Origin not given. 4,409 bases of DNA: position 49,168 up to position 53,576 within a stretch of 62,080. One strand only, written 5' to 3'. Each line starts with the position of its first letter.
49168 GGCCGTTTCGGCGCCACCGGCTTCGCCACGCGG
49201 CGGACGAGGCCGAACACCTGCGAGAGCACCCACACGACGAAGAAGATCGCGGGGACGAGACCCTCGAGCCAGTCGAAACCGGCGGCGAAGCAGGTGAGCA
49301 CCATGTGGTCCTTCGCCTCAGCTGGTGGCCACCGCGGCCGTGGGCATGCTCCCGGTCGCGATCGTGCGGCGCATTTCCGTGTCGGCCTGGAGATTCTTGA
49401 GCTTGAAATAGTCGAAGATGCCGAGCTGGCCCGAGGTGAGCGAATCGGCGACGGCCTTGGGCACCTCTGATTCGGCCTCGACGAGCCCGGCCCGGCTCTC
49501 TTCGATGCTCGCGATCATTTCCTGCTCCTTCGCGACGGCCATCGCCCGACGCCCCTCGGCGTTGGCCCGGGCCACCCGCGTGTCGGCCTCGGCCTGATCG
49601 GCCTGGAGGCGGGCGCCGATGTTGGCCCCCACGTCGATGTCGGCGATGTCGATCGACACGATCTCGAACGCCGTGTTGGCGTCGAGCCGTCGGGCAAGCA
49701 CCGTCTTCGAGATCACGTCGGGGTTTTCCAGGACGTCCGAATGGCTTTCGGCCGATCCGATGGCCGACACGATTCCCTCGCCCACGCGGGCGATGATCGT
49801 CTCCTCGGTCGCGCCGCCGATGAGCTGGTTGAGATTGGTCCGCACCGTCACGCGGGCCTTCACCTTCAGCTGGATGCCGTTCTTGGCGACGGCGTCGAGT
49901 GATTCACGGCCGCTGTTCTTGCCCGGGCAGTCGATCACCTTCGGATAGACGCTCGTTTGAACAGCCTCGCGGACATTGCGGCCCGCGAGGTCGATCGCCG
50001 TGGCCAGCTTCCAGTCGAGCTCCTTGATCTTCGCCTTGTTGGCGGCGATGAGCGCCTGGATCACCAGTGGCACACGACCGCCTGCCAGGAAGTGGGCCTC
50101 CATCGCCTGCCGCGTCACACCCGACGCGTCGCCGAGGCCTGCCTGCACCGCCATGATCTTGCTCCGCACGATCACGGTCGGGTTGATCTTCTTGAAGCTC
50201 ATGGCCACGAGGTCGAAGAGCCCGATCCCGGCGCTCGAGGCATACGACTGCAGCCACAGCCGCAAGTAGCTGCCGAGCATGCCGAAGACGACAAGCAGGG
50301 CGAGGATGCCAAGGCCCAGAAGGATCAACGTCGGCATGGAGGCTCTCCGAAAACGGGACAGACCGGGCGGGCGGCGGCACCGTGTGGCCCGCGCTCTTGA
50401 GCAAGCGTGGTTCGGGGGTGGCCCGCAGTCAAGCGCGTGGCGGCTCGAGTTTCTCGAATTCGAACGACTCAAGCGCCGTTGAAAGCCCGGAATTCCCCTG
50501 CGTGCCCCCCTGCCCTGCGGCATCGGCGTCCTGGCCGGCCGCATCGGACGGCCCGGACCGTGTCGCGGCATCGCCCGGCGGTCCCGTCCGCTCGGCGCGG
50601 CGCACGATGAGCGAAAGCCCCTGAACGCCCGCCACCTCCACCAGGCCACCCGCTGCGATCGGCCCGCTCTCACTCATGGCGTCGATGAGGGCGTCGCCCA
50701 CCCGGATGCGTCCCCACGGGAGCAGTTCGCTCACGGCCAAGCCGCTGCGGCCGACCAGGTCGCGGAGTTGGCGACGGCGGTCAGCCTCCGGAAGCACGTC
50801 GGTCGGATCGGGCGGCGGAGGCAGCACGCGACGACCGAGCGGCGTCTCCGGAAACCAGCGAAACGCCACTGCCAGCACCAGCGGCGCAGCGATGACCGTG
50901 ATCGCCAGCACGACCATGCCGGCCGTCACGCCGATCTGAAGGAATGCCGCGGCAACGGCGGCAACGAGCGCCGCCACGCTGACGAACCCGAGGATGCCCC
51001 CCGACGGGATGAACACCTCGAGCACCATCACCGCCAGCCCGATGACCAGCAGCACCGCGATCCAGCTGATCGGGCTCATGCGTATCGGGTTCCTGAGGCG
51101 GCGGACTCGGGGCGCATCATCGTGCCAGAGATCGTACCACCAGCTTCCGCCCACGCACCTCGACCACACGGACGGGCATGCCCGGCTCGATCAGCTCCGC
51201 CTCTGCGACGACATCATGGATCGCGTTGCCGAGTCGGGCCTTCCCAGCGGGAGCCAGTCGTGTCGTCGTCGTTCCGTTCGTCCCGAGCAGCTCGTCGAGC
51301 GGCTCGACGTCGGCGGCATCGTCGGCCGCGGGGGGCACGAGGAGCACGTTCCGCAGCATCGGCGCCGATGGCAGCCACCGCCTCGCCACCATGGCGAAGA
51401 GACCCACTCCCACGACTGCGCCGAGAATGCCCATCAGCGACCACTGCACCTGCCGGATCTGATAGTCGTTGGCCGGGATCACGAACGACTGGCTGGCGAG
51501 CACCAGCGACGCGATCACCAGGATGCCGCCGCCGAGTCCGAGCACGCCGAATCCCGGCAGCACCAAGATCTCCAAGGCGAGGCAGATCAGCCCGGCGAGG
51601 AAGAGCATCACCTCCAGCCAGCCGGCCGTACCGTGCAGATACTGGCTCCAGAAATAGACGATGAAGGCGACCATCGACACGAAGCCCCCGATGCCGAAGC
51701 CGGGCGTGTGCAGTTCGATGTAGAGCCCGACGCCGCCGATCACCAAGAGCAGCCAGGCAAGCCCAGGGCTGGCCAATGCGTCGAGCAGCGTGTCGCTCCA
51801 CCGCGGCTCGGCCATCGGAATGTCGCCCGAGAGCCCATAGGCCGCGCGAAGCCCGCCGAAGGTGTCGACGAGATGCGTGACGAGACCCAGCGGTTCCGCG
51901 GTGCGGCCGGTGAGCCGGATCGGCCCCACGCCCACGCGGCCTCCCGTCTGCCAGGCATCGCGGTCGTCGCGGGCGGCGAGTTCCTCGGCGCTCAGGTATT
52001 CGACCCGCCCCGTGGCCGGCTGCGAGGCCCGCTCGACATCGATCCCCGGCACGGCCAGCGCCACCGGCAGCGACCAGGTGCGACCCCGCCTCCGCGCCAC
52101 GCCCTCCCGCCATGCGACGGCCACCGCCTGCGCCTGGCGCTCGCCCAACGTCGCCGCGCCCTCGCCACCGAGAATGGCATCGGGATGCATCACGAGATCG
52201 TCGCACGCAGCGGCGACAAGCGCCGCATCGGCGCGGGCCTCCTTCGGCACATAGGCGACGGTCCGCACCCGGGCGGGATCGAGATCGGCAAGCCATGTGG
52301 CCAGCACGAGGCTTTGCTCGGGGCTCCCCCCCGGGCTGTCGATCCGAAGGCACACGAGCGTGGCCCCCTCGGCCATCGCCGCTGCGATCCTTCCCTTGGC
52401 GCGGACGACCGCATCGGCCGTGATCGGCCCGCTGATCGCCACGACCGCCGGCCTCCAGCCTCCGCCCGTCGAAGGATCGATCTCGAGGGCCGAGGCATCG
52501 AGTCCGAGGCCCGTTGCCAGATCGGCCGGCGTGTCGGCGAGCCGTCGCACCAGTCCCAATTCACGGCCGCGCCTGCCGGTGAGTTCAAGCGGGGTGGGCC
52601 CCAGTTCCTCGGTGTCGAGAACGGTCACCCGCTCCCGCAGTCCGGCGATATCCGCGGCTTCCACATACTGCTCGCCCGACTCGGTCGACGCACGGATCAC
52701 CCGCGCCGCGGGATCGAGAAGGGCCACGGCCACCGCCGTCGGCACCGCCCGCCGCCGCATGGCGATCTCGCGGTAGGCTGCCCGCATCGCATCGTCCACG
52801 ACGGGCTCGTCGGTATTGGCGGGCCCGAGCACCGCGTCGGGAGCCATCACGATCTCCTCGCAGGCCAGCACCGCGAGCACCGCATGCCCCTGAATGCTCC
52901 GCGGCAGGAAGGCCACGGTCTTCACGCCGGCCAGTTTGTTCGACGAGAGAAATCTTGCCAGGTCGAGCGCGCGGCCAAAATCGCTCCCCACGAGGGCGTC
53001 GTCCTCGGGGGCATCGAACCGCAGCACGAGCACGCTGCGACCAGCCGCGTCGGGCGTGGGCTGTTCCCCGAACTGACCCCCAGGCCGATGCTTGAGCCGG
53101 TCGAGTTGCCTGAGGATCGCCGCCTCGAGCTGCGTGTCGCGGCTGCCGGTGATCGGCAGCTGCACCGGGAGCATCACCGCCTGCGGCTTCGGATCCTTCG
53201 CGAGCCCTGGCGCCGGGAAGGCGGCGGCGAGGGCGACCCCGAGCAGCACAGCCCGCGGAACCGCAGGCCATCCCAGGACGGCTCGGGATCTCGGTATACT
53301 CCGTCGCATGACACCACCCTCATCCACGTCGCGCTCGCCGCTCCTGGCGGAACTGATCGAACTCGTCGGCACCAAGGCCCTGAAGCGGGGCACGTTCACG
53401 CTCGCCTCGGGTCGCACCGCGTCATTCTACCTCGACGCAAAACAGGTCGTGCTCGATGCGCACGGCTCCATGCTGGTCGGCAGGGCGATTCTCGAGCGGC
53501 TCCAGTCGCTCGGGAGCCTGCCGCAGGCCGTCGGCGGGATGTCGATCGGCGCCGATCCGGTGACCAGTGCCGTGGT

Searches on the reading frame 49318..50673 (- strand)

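Call 54: search_protein_families(library=pfam, proteins=[window:49318-50673:-], max_evalue=0.0001)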
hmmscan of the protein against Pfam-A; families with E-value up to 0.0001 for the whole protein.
window:49318-50673:- (451 aa): 1 family
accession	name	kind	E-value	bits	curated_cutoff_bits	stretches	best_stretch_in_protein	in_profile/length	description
PF12127.13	FloA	-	6.3e-139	462.9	34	1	124-440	6-312/314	Flotillin-like protein FloA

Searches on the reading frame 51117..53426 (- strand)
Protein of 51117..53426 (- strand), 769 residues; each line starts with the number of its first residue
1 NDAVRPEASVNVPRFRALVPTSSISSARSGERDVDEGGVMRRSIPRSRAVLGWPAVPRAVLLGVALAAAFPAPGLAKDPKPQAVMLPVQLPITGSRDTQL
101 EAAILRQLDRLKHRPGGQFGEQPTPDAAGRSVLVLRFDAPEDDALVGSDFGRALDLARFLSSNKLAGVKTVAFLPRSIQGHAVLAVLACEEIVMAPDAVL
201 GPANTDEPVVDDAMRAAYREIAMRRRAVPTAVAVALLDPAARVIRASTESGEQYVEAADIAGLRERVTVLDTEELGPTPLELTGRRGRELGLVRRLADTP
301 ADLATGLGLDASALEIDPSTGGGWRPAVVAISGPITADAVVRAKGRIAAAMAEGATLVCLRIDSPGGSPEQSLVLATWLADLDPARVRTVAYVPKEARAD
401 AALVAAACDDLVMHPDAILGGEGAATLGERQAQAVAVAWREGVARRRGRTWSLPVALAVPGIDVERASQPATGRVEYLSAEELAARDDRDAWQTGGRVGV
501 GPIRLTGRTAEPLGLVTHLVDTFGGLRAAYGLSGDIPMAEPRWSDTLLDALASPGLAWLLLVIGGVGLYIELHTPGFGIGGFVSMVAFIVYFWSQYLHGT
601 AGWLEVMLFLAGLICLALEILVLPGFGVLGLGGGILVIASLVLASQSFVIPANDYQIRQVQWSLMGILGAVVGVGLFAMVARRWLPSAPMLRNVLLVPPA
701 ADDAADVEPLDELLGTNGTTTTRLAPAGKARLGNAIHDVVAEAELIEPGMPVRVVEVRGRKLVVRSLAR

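Call 54: search_protein_families(library=pfam, proteins=[window:51117-53426:-], max_evalue=0.0001)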
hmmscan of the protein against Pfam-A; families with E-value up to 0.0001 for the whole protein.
window:51117-53426:- (769 aa): 3 families
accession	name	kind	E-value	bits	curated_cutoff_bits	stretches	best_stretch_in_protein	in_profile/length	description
PF24961.1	NfeD_membrane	-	6.5e-27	94.4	26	1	556-680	2-117/119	NfeD integral membrane domain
PF01957.25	NfeD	-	2.5e-10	40.8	29.1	1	711-765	2-56/57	NfeD-like C-terminal, partner-binding domain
PF25145.1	NfeD1b_N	-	3.5e-10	40.2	40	1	347-470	23-147/189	NfeD1b, N-terminal domain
